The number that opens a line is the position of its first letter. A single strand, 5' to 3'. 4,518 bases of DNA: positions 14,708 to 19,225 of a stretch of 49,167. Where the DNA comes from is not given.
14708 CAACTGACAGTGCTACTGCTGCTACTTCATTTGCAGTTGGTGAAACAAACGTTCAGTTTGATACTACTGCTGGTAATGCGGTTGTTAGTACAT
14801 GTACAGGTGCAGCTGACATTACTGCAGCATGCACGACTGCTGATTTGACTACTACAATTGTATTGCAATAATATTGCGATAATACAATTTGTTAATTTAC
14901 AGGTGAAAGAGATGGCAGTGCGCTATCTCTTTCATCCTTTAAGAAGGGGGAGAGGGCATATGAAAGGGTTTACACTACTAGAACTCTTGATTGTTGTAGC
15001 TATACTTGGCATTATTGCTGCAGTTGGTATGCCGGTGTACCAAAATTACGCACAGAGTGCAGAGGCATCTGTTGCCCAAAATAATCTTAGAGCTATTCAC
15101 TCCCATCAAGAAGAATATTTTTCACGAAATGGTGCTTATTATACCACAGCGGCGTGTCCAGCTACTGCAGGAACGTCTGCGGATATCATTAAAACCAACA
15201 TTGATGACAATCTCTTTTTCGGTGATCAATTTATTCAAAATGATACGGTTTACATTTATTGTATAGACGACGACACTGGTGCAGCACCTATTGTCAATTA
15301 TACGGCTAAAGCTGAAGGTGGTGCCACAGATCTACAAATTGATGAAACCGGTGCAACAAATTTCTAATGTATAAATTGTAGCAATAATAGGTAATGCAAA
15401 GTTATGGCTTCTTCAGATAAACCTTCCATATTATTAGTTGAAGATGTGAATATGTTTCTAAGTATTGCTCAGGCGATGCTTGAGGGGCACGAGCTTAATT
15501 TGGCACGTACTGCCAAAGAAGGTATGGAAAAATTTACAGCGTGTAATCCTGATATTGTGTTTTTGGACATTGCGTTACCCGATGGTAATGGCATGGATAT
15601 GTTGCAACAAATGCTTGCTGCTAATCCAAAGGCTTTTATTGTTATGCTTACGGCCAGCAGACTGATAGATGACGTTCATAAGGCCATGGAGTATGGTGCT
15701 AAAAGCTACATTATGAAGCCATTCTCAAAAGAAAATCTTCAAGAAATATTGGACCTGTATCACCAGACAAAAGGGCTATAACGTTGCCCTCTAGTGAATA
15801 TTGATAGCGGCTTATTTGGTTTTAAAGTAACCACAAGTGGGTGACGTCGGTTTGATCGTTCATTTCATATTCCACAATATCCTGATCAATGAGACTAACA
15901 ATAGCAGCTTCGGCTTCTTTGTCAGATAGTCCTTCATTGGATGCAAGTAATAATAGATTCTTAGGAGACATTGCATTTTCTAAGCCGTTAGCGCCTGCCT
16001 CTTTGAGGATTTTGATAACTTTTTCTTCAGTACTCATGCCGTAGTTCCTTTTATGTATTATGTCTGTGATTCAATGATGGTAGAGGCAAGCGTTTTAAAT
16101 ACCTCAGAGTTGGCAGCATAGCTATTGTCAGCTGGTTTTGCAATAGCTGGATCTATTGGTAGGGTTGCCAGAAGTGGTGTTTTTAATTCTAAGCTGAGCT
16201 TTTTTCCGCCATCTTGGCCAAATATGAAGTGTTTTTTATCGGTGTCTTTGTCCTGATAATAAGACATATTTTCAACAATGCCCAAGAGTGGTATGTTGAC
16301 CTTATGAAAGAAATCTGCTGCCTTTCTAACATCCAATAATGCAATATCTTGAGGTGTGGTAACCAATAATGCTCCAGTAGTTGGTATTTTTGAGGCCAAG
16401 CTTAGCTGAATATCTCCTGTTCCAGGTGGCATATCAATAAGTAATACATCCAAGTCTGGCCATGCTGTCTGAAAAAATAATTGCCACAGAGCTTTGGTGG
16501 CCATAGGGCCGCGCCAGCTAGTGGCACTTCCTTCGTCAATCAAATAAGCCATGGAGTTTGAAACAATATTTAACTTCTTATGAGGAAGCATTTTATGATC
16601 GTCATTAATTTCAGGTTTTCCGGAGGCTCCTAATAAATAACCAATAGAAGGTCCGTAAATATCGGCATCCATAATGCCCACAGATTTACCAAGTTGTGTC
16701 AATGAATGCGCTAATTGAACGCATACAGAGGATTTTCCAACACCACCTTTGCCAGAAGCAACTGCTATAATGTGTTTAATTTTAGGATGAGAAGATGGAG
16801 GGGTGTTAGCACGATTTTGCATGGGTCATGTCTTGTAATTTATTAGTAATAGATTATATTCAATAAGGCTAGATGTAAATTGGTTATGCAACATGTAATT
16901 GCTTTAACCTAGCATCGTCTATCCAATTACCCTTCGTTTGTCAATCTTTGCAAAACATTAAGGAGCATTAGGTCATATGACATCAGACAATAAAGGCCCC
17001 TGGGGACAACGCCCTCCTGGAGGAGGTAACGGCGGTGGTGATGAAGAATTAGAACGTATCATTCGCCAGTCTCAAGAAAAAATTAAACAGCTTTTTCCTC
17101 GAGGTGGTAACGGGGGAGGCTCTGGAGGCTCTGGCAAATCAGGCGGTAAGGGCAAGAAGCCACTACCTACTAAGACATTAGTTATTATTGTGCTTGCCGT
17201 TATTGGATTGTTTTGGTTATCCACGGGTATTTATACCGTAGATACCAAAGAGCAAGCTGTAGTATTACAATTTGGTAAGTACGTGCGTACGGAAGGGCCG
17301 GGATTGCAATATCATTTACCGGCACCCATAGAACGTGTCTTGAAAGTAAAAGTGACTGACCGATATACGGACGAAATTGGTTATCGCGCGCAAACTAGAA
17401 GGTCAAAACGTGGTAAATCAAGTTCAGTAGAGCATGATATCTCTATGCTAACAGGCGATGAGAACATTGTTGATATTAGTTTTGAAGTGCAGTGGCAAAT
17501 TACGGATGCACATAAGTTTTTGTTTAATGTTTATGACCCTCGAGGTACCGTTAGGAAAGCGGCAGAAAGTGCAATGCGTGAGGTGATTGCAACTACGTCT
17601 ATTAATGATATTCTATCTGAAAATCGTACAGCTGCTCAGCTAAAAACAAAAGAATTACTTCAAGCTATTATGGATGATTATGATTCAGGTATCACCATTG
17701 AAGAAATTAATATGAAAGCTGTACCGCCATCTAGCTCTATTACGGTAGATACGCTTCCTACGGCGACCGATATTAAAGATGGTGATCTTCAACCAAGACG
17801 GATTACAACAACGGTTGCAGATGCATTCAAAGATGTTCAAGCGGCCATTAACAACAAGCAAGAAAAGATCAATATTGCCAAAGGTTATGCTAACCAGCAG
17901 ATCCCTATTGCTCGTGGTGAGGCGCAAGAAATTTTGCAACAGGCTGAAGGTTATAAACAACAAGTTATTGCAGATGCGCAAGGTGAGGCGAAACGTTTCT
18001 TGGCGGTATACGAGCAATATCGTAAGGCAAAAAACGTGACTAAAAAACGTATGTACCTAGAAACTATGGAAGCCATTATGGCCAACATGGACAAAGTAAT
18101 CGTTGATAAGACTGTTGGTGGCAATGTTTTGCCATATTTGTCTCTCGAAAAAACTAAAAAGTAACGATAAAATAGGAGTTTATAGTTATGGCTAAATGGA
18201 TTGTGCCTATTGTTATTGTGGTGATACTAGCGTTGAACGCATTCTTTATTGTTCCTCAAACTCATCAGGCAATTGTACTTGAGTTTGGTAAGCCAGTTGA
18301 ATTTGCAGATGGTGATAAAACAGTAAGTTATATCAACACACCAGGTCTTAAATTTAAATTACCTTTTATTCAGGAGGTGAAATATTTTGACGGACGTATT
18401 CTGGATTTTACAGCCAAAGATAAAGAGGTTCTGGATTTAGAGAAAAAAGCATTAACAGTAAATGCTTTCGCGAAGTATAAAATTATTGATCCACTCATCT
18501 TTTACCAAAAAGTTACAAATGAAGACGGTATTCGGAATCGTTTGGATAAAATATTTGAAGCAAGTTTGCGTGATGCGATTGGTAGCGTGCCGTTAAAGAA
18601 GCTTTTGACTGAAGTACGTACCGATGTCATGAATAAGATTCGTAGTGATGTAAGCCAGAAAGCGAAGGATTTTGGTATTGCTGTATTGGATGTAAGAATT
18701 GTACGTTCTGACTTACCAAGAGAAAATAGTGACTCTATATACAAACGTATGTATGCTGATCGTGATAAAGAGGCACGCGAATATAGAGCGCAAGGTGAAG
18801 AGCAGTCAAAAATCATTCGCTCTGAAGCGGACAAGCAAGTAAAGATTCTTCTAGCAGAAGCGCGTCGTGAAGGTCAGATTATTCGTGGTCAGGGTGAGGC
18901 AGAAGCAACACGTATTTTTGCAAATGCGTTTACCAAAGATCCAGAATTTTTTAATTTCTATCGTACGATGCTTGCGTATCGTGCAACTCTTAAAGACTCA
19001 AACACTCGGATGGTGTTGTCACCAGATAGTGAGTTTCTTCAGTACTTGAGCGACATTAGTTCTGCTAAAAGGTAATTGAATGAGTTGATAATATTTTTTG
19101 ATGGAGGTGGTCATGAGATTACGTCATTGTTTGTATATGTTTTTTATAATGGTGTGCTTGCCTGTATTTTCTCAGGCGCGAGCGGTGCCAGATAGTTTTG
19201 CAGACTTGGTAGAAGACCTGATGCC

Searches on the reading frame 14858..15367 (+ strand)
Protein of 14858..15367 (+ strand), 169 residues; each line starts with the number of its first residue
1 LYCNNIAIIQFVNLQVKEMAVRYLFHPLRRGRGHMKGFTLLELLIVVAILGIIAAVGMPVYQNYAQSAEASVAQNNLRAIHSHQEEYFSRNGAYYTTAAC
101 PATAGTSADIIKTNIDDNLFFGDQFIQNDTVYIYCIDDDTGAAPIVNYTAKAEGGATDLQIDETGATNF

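Call 14: search_protein_families(library=pfam, proteins=[window:14858-15367:+], max_evalue=0.001)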
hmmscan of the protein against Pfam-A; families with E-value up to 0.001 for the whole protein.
window:14858-15367:+ (169 aa): 1 family
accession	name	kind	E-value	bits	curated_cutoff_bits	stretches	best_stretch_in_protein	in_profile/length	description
PF07963.17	N_methyl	-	1.2e-07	31.5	21.2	1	36-56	5-25/27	Prokaryotic N-terminal methylation motif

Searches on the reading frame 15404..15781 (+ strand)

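Call 61: search_protein_families(library=pfam, proteins=[window:15404-15781:+], max_evalue=0.00001)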
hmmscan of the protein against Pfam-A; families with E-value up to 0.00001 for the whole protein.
window:15404-15781:+ (125 aa): 1 family
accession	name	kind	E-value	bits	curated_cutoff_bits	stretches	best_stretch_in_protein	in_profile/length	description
PF00072.30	Response_reg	-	2.6e-22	79.5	30.2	1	9-116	1-110/111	Response regulator receiver domain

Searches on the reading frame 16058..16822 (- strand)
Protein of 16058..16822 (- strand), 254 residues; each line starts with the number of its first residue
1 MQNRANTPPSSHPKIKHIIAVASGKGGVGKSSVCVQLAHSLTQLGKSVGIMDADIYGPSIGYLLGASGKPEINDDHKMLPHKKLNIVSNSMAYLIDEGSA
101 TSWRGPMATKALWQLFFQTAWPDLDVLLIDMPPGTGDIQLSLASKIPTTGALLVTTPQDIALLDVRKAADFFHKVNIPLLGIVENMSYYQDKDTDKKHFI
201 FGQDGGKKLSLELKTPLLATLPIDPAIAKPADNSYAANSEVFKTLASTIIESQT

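Call 14: search_protein_families(library=pfam, proteins=[window:16058-16822:-], max_evalue=0.001)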
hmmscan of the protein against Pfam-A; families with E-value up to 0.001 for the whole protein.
window:16058-16822:- (254 aa): 5 families
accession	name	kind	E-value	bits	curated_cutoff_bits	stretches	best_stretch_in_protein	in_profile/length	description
PF10609.15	ParA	-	4.2e-84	282.3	27.1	1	14-237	1-225/246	NUBPL iron-transfer P-loop NTPase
PF01656.29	CbiA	-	1.5e-09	38.3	25.4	1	19-190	1-86/125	CobQ/CobB/MinD/ParA nucleotide binding domain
PF13614.12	AAA_31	-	1e-07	32.5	27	1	17-55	2-40/177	AAA domain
PF09140.17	MipZ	-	1.3e-07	31.7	20.7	1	17-144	1-119/262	ATPase MipZ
PF02374.21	ArsA_ATPase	-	0.0002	21.1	24.3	0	21-52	5-36/305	Anion-transporting ATPase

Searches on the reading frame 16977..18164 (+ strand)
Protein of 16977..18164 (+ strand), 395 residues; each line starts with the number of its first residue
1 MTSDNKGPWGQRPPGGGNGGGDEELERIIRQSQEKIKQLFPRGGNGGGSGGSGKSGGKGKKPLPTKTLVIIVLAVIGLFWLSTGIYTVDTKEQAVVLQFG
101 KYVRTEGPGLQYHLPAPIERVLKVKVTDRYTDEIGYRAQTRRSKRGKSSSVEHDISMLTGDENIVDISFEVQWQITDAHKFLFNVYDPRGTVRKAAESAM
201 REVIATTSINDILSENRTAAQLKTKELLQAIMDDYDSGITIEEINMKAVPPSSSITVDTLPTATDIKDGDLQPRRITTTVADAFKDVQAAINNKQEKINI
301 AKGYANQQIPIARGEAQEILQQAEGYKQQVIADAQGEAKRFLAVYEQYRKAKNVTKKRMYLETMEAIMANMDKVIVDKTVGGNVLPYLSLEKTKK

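Call 14: search_protein_families(library=pfam, proteins=[window:16977-18164:+], max_evalue=0.001)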
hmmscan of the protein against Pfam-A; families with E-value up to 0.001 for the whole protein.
window:16977-18164:+ (395 aa): 2 families
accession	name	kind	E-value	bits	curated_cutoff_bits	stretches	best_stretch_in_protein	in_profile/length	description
PF01145.31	Band_7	-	9.6e-21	75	23.6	1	87-255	2-151/176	SPFH domain / Band 7 family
PF12221.13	HflK_N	-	1.8e-06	28.2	22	1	4-43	9-44/44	Bacterial membrane protein N terminal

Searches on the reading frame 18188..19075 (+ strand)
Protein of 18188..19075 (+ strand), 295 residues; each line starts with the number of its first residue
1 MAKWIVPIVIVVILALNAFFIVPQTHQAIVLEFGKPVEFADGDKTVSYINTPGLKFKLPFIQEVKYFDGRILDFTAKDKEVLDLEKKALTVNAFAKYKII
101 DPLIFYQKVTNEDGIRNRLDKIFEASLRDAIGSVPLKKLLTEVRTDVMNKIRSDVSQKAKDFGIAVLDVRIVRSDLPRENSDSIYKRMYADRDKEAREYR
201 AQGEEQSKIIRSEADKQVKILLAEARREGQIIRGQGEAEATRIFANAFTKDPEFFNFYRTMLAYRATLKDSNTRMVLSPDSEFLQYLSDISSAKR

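Call 60: search_protein_families(library=pfam, proteins=[window:18188-19075:+], max_evalue=0.00001)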
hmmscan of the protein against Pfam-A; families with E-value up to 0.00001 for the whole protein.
window:18188-19075:+ (295 aa): 1 family
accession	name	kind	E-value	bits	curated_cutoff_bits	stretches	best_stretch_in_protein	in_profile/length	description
PF01145.31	Band_7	-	3.4e-31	109.1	23.6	1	20-204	1-175/176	SPFH domain / Band 7 family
